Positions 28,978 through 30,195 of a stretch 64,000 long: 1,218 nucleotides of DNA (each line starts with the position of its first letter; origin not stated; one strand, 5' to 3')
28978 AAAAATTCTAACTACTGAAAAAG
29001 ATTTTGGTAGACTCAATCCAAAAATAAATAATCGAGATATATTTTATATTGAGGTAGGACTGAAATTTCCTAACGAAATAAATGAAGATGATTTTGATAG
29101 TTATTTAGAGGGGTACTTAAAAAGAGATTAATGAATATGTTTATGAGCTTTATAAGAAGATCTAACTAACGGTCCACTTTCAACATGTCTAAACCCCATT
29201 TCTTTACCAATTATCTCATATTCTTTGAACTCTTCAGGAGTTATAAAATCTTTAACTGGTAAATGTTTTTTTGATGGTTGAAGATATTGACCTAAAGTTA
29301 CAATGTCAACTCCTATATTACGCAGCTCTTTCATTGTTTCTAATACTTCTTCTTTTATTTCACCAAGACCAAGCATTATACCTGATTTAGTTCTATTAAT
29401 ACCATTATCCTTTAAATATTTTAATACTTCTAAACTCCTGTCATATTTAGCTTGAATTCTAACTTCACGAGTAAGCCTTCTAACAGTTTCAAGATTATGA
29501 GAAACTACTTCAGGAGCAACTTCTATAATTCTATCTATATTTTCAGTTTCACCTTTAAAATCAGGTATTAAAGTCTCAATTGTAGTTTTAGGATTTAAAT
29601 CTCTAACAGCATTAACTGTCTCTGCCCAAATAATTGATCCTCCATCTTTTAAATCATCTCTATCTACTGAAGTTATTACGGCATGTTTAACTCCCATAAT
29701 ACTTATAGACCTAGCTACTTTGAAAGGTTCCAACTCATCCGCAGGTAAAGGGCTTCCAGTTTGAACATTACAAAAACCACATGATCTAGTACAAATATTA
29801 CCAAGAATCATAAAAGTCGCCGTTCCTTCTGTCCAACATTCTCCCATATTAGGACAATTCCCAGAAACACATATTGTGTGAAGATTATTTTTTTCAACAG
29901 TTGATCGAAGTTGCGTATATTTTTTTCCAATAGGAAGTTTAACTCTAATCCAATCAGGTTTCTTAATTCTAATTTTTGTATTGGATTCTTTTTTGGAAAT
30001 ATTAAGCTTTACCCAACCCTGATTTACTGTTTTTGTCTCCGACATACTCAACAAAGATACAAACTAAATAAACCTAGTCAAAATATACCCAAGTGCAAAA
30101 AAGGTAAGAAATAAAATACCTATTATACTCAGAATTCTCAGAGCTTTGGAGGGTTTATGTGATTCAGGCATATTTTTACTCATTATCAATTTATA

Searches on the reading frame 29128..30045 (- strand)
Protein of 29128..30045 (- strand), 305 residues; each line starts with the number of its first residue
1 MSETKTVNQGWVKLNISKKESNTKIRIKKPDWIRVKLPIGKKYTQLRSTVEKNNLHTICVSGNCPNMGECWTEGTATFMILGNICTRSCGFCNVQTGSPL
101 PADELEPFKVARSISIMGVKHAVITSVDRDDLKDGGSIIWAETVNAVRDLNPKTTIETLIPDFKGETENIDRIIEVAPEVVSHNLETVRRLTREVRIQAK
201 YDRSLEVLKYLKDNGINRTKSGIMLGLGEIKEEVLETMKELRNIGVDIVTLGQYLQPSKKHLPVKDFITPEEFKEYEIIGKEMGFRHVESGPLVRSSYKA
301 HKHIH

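Call 68: search_protein_families(library=pfam, proteins=[window:29128-30045:-])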
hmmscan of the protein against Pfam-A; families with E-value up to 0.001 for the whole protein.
window:29128-30045:- (305 aa): 2 families
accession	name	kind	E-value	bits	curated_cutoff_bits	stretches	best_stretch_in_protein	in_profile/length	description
PF04055.27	Radical_SAM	-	1.2e-20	74.7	29.5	1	79-240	1-165/166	Radical SAM superfamily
PF16881.10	LIAS_N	-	3.5e-08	34.2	27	1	8-64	41-96/96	N-terminal domain of lipoyl synthase of Radical_SAM family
